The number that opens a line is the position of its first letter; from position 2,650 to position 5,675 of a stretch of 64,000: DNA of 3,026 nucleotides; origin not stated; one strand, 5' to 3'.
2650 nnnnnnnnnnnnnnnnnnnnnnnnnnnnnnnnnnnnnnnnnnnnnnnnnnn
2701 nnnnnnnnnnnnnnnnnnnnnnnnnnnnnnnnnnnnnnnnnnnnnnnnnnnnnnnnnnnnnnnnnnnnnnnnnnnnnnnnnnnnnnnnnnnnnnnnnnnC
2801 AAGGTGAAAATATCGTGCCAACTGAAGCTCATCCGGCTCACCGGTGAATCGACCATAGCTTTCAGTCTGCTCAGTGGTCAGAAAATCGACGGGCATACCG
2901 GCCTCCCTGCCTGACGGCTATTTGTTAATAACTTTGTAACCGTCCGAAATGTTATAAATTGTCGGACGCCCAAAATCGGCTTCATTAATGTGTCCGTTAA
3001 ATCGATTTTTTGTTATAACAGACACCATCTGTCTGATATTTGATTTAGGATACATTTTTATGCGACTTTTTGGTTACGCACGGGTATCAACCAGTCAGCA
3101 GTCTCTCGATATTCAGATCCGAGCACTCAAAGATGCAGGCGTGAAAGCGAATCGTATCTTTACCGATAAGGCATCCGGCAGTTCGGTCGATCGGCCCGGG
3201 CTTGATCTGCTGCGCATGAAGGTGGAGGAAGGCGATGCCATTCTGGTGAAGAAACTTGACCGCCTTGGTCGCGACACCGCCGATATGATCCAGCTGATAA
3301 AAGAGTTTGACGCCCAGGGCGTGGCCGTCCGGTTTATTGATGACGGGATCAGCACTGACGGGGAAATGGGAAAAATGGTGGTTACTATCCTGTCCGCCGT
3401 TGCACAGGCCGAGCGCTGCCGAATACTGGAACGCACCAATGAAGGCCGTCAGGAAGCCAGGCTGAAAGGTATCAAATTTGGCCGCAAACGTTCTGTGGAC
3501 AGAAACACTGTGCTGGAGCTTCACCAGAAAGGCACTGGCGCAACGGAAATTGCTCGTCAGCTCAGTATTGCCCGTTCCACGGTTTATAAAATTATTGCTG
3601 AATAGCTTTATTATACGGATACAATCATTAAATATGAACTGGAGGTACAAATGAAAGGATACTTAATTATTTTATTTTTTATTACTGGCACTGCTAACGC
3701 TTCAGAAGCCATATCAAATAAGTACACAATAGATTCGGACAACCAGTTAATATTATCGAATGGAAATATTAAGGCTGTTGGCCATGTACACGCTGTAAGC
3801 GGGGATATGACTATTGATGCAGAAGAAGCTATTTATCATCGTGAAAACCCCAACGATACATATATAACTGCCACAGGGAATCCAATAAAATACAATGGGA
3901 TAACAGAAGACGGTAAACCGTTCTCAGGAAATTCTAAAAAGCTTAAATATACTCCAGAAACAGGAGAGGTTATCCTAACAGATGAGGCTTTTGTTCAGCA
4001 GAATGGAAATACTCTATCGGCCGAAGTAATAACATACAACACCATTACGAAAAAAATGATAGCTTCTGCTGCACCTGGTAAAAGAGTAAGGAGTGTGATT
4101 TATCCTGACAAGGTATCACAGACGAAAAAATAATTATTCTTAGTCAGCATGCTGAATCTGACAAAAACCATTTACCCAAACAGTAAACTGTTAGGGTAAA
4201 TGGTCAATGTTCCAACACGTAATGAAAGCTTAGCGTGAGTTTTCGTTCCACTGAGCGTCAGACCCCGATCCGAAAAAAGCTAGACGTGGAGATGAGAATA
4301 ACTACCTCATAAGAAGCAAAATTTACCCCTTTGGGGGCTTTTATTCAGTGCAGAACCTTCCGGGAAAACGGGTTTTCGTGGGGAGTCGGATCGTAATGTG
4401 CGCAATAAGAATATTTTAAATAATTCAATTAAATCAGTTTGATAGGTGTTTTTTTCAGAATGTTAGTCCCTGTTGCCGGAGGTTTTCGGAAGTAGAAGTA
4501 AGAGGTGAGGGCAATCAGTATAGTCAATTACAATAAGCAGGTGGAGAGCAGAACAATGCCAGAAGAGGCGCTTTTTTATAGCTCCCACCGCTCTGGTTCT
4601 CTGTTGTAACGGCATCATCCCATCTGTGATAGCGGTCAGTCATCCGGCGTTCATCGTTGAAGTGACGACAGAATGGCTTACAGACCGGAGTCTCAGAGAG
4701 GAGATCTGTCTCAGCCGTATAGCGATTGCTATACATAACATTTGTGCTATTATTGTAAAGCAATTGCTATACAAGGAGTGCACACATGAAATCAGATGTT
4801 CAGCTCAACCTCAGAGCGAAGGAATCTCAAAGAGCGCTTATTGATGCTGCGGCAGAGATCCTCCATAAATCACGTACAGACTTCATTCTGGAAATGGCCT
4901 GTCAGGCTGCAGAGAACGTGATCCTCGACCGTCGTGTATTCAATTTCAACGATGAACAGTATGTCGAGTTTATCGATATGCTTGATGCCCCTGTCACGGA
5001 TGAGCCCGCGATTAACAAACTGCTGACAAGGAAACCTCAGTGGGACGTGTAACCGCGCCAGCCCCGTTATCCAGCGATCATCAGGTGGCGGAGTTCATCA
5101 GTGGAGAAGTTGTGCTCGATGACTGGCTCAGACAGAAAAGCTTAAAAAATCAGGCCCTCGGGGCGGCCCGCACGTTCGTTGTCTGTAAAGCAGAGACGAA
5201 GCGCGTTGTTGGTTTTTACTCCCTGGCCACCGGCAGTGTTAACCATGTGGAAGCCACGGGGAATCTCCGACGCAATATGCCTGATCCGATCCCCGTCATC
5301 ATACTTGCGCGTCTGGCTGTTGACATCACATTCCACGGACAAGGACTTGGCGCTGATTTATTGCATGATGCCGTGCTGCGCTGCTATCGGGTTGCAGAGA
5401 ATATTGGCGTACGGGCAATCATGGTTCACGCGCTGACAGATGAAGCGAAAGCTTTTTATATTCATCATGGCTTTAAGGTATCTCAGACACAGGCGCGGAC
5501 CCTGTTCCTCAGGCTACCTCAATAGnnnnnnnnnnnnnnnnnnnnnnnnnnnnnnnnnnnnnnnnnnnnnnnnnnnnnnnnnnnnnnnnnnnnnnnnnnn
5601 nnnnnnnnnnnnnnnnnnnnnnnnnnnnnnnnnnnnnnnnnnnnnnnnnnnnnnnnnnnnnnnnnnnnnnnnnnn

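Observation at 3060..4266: Tn3-family transposon whose passenger is an LptA-like periplasmic protein instead of bla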

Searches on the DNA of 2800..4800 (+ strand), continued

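Call 92: get_annotated_region(hit=H125, flank=7000)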
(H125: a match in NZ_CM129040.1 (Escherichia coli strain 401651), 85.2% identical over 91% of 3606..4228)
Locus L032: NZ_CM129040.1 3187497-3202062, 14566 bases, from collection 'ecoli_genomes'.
description: Escherichia coli strain 401651 chromosome, whole genome shotgun sequence
organism: Escherichia coli strain 401651 (NCBI taxid 562)
replicon: chromosome; assembly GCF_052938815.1
host: Homo sapiens; source: stool; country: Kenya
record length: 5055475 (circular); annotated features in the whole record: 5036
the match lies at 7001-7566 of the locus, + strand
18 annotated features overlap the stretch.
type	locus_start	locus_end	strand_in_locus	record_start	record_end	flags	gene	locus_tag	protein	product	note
CDS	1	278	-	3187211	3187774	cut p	-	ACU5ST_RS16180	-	hypothetical protein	internal stop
CDS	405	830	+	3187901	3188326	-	-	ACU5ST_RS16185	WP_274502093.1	hypothetical protein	-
CDS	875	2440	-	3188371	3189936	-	-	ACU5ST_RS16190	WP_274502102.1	conjugal transfer protein TraG N-terminal domain-containing protein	-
CDS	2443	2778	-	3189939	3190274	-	-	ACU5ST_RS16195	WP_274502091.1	hypothetical protein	-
CDS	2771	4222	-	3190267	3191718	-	-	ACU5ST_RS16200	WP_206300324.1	integrating conjugative element protein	-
CDS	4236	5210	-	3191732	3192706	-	-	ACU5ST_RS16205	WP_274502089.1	TIGR03756 family integrating conjugative element protein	-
CDS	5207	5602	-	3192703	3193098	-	-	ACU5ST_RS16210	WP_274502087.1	TIGR03757 family integrating conjugative element protein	-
CDS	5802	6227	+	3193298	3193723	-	tnpA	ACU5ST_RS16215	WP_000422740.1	IS66-like element accessory protein TnpA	-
CDS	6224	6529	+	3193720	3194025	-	tnpB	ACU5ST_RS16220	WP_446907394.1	IS66 family insertion sequence element accessory protein TnpB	TnpB, as the term is used for proteins encoded by IS66 family insertion elements, is considered an accessory protein, ...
CDS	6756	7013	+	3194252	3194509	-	-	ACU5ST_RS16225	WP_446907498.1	hypothetical protein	-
CDS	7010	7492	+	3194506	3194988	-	lptA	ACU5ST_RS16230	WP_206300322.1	lipopolysaccharide transport periplasmic protein LptA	-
CDS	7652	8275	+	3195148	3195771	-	-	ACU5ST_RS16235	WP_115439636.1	ion channel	-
CDS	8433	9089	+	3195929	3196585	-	-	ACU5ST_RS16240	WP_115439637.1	DsbA family protein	-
CDS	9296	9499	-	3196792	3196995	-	-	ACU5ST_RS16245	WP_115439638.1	DUF1187 family protein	-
CDS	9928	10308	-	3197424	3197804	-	-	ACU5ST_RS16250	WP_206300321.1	acetyltransferase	-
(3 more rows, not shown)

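Call 93: search_dna_similar(query=L027:1390-1947:+, collection=ecoli_genomes, mode=near, max_rows=3)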
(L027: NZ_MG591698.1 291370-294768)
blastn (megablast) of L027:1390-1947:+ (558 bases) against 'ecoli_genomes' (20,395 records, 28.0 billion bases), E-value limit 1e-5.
Records with a match: 5426; places in all: 5427; records where one place covers at least 80% of the query: 5426.
Genomes with a match: 5426 of 5426; with a place that covers at least 80% of the query: 5426. Places per genome that has any: lowest 1, median 1, highest 2. On chromosomes: 5426 places; on plasmids: 1.
Best place of each record, by identity: >=99% 4998; 95-99% 428.
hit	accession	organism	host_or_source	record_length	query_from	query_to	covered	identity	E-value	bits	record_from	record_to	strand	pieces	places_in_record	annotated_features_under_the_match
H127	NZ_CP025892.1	Escherichia coli strain 503025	Homo sapiens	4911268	1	558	100%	100.0%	0e+0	1031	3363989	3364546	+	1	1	lptA: lipopolysaccharide ABC transporter substrate-binding protein LptA | lptC: LPS export ABC transporter periplasmic protein LptC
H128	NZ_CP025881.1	Escherichia coli strain 503440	Homo sapiens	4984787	1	558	100%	100.0%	0e+0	1031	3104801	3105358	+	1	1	lptA: lipopolysaccharide ABC transporter substrate-binding protein LptA | lptC: LPS export ABC transporter periplasmic protein LptC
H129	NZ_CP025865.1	Escherichia coli strain 504211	Homo sapiens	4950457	1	558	100%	100.0%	0e+0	1031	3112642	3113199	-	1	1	lptA: lipopolysaccharide ABC transporter substrate-binding protein LptA | lptC: LPS export ABC transporter periplasmic protein LptC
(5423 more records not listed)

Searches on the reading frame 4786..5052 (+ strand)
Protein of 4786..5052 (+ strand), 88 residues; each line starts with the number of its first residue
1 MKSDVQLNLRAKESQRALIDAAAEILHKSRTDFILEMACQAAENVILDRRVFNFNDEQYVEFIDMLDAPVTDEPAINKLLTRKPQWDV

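Call 3: search_protein_families(library=pfam, proteins=[window:4786-5052:+], max_evalue=1)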
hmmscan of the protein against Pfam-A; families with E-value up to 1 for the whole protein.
window:4786-5052:+ (88 aa): 2 families
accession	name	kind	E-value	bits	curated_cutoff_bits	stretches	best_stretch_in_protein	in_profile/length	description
PF08681.18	TacA1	-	4.3e-25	87.9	21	1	6-82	1-77/80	Antitoxin TacA 1-like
PF21983.2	NikA-like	-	0.0026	18.3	27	1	2-50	2-50/72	Mobilization protein NikA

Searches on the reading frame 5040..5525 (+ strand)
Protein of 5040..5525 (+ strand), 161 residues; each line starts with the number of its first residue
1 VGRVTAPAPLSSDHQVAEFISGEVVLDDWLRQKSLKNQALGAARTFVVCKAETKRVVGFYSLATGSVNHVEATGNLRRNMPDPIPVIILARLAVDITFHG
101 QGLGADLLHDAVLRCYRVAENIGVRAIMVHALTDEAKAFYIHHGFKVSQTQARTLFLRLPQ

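Call 3: search_protein_families(library=pfam, proteins=[window:5040-5525:+], max_evalue=1)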
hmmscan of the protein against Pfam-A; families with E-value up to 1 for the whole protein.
window:5040-5525:+ (161 aa): 4 families
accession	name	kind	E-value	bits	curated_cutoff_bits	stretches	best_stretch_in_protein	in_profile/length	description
PF13673.13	Acetyltransf_10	-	4.4e-09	36.8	23.6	1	29-150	16-112/128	Acetyltransferase (GNAT) domain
PF13508.13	Acetyltransf_7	-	9.4e-09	36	27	1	45-147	4-84/84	Acetyltransferase (GNAT) domain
PF00583.31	Acetyltransf_1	-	7.6e-05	23.4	20.7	1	36-145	25-116/116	Acetyltransferase (GNAT) family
PF08102.16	Antimicrobial_7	-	0.21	12.3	25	1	33-49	21-37/43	Scorpion antimicrobial peptide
